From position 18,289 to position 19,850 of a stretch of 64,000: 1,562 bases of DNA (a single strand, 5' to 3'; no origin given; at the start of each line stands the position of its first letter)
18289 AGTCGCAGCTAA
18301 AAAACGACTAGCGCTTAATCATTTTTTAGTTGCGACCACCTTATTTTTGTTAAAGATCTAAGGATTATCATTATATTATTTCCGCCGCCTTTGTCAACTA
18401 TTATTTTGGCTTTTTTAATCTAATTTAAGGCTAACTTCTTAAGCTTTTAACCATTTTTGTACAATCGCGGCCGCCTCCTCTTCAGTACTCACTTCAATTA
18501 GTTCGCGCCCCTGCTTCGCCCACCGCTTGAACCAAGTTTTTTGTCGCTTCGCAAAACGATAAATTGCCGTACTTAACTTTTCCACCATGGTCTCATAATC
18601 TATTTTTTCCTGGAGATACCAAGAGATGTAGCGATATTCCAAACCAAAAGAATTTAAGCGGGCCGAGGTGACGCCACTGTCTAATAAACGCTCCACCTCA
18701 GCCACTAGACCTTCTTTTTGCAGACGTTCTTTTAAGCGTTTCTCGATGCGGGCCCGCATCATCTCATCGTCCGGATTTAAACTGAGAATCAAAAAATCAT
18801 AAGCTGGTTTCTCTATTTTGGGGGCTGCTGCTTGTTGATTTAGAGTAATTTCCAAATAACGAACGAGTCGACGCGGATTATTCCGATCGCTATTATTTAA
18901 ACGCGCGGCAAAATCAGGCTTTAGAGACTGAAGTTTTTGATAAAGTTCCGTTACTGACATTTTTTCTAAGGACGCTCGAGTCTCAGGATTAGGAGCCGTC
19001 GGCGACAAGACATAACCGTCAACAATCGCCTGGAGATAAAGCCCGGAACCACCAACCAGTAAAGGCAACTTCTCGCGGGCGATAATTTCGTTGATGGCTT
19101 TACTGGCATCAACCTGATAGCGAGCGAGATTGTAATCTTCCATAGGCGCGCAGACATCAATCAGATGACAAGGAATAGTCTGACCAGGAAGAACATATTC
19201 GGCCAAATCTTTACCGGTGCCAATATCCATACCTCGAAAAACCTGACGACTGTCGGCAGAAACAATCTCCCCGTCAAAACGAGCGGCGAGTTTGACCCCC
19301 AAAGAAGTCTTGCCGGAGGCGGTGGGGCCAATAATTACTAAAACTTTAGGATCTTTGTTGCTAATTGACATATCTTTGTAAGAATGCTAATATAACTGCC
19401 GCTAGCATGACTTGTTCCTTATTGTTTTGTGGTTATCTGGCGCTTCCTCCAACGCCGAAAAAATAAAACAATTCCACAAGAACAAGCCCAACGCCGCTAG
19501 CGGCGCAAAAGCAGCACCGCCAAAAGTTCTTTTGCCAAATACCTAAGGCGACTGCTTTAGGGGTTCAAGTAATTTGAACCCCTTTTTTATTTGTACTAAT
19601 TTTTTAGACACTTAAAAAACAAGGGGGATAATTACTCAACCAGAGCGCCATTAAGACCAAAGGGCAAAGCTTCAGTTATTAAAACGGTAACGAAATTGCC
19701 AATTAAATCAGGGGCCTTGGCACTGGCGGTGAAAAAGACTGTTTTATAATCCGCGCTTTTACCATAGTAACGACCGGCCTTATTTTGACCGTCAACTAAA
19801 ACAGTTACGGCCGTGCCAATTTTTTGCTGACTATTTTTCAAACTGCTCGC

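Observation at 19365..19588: Orphan promoter-to-terminator unit (about 190 nt) antisense to both neighbours: candidate structured sRNA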

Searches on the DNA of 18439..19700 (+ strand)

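Call 4: search_rna_families(source=window, start=19300, end=19700, threshold=evalue, max_evalue=10, show_alignments=3)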
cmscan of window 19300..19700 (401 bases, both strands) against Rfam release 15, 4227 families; matches with E-value up to 10: 4.
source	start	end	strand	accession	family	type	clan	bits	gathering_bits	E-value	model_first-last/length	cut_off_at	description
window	19567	19639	+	RF03815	mir-3051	Gene; miRNA;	-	27.2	100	0.01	1-77/77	no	mir-3051 microRNA precursor family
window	19520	19592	+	RF02353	BjrC68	Gene; sRNA;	-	23.1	39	0.00077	1-82/82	no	Bradyrhizobiaceae sRNA BjrC68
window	19522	19662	+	RF03546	Flavivirus-5UTR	Cis-reg;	CL00129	16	80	0.75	1-156/156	no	Flavivirus 5' UTR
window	19496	19570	+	RF00455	mir-15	Gene; miRNA;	CL00085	12.1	57.3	7.6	1-88/88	no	mir-15 microRNA precursor family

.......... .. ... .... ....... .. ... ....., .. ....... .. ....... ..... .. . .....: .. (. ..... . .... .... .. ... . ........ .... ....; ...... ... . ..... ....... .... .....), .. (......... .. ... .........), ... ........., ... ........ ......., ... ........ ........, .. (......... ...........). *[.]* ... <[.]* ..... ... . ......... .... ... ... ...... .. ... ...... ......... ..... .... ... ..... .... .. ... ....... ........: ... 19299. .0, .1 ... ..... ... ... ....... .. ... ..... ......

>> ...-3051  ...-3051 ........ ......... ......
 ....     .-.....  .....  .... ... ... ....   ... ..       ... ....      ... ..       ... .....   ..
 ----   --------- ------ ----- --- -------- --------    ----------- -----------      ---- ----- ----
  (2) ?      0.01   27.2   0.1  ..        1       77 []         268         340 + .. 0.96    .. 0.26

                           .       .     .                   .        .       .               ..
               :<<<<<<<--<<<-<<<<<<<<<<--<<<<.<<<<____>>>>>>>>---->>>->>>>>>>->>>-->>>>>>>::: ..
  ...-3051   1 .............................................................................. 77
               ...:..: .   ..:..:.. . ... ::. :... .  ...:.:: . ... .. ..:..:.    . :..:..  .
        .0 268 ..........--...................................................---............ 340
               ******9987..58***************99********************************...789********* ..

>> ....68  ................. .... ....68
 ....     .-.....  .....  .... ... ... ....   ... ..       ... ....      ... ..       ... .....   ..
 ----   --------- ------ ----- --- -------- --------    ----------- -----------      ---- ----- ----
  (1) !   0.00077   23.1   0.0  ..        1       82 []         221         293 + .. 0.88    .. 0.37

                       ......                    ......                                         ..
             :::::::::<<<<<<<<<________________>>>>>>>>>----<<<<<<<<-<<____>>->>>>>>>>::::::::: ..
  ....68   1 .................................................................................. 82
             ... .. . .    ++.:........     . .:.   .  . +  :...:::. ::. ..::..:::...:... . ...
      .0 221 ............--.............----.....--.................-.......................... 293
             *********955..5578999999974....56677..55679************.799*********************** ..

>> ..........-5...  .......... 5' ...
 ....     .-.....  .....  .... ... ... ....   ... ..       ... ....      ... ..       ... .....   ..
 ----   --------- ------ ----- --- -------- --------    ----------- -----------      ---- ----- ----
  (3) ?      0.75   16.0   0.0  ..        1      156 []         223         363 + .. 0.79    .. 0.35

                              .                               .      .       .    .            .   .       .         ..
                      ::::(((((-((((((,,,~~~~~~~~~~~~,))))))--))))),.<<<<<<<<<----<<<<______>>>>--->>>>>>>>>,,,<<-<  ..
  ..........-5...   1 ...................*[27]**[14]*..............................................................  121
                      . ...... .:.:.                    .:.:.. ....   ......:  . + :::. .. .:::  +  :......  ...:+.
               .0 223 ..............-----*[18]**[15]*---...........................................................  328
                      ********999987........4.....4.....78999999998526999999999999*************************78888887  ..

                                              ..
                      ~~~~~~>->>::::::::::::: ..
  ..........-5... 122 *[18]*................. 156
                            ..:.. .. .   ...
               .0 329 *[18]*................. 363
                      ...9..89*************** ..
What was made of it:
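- On 6S RNA (Rfam RF00013 and related models): None at E up to 10 on 19300-19700 (call 4).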

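Call 33: build_rna_model(alignment_id=A3, structure=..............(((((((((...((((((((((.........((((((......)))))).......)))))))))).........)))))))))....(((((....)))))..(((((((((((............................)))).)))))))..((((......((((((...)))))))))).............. )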
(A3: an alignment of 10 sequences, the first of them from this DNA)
Model R1 built from alignment A3 (10 sequences, 214 columns); structure: as given.
model positions 195; base pairs 51; branch points 3; effective number of sequences 1.23; information 0.59 bits per position. Calibrated on 0.2 Mb of random sequence (short: E-values are rough).
structure used (alignment columns):
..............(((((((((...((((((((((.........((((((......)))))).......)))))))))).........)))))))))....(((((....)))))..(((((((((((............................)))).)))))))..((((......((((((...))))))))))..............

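Call 34: search_with_rna_model(model_id=R1, sources=[window, L001, L002, L003, L004, L005, L006, L007, L008, L009, L010, L011, L012, L013, L014, L015, L016, L017, L018, L019, L020, L021, L022, L023, L024, L025, L026, L027, L028, L029, L030, L031, L032, L033, L034, L035, L036, L037, L038, L039, L040, L041, L042, L043, L044, L045, L046, L047, L048, L049, L050, L051, L052, L053, L057, L086, L088, L090, L093, L094, L095, L096, L097, L099, L100, L101, L102, L103, L104, L105, L106, L107, L108, L109, L110, L111, L112], max_evalue=1, make_alignment=true)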
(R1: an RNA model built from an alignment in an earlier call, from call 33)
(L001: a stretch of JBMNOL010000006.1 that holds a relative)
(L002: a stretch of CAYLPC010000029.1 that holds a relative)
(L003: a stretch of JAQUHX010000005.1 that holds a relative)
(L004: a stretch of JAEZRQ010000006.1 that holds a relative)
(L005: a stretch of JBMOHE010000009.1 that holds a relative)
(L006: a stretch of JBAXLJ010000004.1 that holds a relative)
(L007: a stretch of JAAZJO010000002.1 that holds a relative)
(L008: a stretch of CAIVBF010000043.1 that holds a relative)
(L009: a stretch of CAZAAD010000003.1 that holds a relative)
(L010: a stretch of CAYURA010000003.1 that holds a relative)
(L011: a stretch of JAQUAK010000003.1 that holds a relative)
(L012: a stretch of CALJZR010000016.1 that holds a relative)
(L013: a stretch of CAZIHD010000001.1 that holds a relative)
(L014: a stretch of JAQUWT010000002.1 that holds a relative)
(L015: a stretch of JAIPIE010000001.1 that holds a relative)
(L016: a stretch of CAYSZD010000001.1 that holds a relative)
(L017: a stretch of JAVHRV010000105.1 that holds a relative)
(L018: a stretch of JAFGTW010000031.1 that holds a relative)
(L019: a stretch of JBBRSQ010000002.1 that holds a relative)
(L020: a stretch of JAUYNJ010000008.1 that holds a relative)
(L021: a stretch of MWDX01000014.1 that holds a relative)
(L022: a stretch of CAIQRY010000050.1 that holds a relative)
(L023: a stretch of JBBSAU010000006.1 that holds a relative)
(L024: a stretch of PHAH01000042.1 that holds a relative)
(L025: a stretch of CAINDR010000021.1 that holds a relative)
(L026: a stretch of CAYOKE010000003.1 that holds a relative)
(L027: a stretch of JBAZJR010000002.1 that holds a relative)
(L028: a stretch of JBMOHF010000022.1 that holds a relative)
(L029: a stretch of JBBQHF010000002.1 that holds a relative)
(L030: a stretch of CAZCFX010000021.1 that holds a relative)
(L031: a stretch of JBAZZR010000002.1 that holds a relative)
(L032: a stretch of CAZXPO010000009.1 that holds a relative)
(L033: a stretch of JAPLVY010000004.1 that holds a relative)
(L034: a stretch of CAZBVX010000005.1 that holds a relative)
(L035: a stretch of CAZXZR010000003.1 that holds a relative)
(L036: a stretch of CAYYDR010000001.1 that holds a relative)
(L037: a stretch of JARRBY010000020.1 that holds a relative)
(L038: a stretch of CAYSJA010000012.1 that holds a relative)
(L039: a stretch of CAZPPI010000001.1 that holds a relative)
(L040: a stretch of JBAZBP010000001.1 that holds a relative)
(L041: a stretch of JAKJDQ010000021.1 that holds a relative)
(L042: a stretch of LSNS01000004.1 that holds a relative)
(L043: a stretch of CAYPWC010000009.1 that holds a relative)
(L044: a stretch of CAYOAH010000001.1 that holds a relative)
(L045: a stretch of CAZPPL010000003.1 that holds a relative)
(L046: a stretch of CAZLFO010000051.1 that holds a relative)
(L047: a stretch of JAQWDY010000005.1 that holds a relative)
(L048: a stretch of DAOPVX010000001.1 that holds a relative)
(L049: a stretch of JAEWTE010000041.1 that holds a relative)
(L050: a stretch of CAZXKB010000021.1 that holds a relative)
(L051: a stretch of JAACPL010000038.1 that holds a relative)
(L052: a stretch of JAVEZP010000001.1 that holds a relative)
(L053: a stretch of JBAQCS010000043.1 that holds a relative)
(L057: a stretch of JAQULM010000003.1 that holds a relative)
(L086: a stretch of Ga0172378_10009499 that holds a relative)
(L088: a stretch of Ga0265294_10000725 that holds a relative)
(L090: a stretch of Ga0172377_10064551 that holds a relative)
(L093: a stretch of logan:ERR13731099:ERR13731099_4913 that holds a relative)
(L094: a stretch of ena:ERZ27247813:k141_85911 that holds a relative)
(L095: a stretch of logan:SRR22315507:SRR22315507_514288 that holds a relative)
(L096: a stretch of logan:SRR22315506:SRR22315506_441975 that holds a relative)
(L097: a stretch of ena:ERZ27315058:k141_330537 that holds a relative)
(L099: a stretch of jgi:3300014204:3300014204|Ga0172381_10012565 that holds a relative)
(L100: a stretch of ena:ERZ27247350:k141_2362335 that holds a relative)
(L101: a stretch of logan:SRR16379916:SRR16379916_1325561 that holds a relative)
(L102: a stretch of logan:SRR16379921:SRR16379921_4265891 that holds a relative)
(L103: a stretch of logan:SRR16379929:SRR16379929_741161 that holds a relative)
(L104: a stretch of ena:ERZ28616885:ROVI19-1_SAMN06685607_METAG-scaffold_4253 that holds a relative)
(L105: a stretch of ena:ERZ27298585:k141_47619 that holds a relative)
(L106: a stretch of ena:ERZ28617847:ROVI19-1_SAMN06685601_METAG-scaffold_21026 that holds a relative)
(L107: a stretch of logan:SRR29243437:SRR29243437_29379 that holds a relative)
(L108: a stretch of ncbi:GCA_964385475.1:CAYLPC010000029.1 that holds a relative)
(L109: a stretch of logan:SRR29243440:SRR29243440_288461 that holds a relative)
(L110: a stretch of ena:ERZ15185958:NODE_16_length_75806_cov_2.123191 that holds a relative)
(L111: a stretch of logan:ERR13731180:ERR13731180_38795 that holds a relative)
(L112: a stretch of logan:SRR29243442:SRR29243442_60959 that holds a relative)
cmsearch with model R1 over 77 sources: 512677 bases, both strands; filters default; matches with E-value up to 1: 35.
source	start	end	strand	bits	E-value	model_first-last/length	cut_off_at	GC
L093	2282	2476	-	222.1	5.2e-60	1-195/195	no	0.44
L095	1732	1926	-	220.5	1.5e-59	1-195/195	no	0.44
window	19396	19590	+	215.5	3.9e-58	1-195/195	no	0.46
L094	2283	2476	-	213.9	1.1e-57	1-195/195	no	0.45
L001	2781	2976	-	211.5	5.2e-57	1-195/195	no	0.44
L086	7981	8175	+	210.9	7.4e-57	1-195/195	no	0.44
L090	1715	1909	-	210.9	7.4e-57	1-195/195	no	0.44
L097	2280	2476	-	189.1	1e-50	1-195/195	no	0.46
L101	2279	2476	-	185.9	8.2e-50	1-195/195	no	0.44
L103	375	572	-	185.9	8.2e-50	1-195/195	no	0.44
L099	600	798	-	178.5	9.3e-48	1-195/195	no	0.43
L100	2278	2476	-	178.5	9.3e-48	1-195/195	no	0.43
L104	1146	1344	-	178.5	9.3e-48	1-195/195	no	0.43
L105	173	371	-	178.5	9.3e-48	1-195/195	no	0.43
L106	985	1183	-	178.5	9.3e-48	1-195/195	no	0.43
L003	2774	2976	-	165.7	3.7e-44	1-195/195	no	0.41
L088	2345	2547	-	165.7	3.7e-44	1-195/195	no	0.41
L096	1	119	-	115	6.9e-30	1-120/195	3'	0.46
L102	1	98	-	79.4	6.9e-20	1-95/195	3'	0.42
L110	2282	2471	-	66.8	2.4e-16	1-195/195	no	0.39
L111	2282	2471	-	66.8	2.4e-16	1-195/195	no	0.39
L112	2282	2471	-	66.8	2.4e-16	1-195/195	no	0.39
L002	1469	1664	-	64.6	9.8e-16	1-195/195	no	0.38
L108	1469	1664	-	64.6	9.8e-16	1-195/195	no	0.38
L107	2282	2475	-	62.6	3.8e-15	1-195/195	no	0.38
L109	2282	2475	-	62.6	3.8e-15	1-195/195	no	0.38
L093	2289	2312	+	20.8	0.0021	164-187/195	no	0.5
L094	2290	2313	+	20.8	0.0021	164-187/195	no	0.5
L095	1739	1762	+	20.8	0.0021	164-187/195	no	0.5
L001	2788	2811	+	19.2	0.006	164-187/195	no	0.5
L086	8145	8168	-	16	0.046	164-187/195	no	0.46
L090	1722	1745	+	16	0.046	164-187/195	no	0.46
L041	1919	2041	+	14.4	0.13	1-195/195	no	0.33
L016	5435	5590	+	11.4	0.94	1-195/195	no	0.29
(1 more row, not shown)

Alignment A4: 35 matches aligned to the model, 252 columns, each read 5' to 3' on its own strand. Consensus structure (alignment columns), stored with it:
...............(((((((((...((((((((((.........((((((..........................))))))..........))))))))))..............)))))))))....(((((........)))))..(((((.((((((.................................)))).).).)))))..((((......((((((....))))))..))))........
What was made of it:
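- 19396..19590 (+): Predicted sRNA body plus terminator, about 190-195 nt. The true 5' end is probably near 19399-19401. Full-length covariance-model match: 215.5 bits, E = 4e-58 (call 34).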

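Call 35: search_with_rna_model(model_id=R1, sources=[window, L001, L002, L003, L086, L093, L094, L095, L097, L099, L101, L107, L110], max_evalue=1e-8, make_alignment=true, show_alignments=0)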
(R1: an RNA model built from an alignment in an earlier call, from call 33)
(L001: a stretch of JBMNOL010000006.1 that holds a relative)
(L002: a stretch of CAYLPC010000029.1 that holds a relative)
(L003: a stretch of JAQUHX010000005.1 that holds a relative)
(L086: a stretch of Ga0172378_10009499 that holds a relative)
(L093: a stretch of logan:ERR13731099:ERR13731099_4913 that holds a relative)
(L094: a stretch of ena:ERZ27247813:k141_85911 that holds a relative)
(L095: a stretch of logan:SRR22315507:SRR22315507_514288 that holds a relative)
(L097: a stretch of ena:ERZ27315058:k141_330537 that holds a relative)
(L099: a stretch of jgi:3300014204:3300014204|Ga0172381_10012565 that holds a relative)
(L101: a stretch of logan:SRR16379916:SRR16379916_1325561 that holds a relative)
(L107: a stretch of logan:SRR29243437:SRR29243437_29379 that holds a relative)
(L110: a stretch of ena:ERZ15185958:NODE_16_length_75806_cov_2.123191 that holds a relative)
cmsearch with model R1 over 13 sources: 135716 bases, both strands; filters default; matches with E-value up to 1e-8: 13.
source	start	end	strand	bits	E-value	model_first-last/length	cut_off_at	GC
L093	2282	2476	-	222.1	1.4e-60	1-195/195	no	0.44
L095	1732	1926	-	220.5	4e-60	1-195/195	no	0.44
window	19396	19590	+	215.5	1e-58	1-195/195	no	0.46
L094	2283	2476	-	213.9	2.9e-58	1-195/195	no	0.45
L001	2781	2976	-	211.5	1.4e-57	1-195/195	no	0.44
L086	7981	8175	+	210.9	2e-57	1-195/195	no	0.44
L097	2280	2476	-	189.1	2.6e-51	1-195/195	no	0.46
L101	2279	2476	-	185.9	2.2e-50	1-195/195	no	0.44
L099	600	798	-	178.5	2.5e-48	1-195/195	no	0.43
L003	2774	2976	-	165.7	9.8e-45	1-195/195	no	0.41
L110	2282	2471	-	66.8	6.4e-17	1-195/195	no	0.39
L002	1469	1664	-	64.6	2.6e-16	1-195/195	no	0.38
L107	2282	2475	-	62.6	1e-15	1-195/195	no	0.38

Alignment A5: 13 matches aligned to the model, 227 columns, each read 5' to 3' on its own strand. Consensus structure (alignment columns), stored with it:
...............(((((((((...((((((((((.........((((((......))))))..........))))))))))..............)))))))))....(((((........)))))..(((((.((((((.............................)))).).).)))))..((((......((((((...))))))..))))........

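Call 44: search_rna_families(sources=[L093, L097, L110, L003], threshold=evalue, max_evalue=5)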
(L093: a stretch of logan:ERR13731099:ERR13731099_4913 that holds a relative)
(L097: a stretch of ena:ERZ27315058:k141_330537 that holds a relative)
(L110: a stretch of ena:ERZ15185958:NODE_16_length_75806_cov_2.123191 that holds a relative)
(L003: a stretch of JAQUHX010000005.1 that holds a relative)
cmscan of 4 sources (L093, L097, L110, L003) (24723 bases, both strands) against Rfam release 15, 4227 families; matches with E-value up to 5: 5.
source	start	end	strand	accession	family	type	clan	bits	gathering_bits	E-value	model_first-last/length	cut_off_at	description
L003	4510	4660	+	RF04180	BTnc231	Gene; sRNA;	-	30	80.4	0.014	1-154/154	no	Bacteroides sRNA BTnc231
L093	4850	4927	-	RF00204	snoR12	Gene; snRNA; snoRNA; CD-box;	-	22.5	39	4.7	1-83/83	no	Small nucleolar RNA R12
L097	4051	4159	+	RF04180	BTnc231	Gene; sRNA;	-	22.3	80.4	1.2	1-154/154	no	Bacteroides sRNA BTnc231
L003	3999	4055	+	RF00722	mir-451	Gene; miRNA;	-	21.2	66.5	2.2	1-71/71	no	mir-451 microRNA precursor family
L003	5811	6005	-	RF02209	WT1-AS_7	Gene; lncRNA;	-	15.5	50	3.2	1-294/294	no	WT1 antisense RNA conserved region 7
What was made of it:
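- On 6S RNA (Rfam RF00013 and related models): None at E up to 5 in L093, L097, L110 or L003 (call 44).
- Tried and rejected: Permissive scans of the spacer and of four relatives gave only terminator-like noise such as BjrC68 and mir-3051 (calls 4, 44).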

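Call 53: search_with_rna_model(model_id=R1, sources=[L113, L114, L115, L116, L117, L118, L119, L120, L121, L122], max_evalue=1)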
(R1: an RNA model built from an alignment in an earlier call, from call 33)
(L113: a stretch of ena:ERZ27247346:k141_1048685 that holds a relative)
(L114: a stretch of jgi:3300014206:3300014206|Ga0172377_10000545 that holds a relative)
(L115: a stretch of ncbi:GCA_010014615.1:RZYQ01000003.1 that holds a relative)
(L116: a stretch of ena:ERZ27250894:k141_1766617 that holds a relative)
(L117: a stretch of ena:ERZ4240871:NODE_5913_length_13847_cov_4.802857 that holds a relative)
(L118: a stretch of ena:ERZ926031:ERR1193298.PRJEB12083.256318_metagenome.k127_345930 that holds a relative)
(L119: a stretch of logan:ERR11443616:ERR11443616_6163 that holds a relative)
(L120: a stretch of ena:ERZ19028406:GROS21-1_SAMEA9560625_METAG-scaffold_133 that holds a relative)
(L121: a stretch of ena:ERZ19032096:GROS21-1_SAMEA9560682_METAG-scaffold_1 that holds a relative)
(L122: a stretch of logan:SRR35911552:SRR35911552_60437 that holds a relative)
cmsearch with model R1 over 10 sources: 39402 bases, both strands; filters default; matches with E-value up to 1: 13.
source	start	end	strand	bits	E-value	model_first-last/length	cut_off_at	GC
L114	1274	1476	-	167.3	1e-45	1-195/195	no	0.41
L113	1274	1476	-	165.7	2.9e-45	1-195/195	no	0.41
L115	1274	1476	-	165.7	2.9e-45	1-195/195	no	0.41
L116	1274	1476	-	165.7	2.9e-45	1-195/195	no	0.41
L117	1274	1476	-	165.7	2.9e-45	1-195/195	no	0.41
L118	1274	1476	-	165.7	2.9e-45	1-195/195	no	0.41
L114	1369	1483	+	15.8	0.0042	1-195/195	no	0.4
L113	1314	1362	+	9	0.34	113-163/195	no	0.43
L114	1314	1362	+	9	0.34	113-163/195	no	0.43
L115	1314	1362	+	9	0.34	113-163/195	no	0.43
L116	1314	1362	+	9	0.34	113-163/195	no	0.43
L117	1314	1362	+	9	0.34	113-163/195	no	0.43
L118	1314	1362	+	9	0.34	113-163/195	no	0.43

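Call 56: build_rna_model(alignment_id=A5)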
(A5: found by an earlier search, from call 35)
Model R2 built from alignment A5 (13 sequences, 227 columns); structure: stored with the alignment.
model positions 198; base pairs 51; branch points 3; effective number of sequences 1.83; information 0.59 bits per position. Calibrated on 0.2 Mb of random sequence (short: E-values are rough).
structure used (alignment columns):
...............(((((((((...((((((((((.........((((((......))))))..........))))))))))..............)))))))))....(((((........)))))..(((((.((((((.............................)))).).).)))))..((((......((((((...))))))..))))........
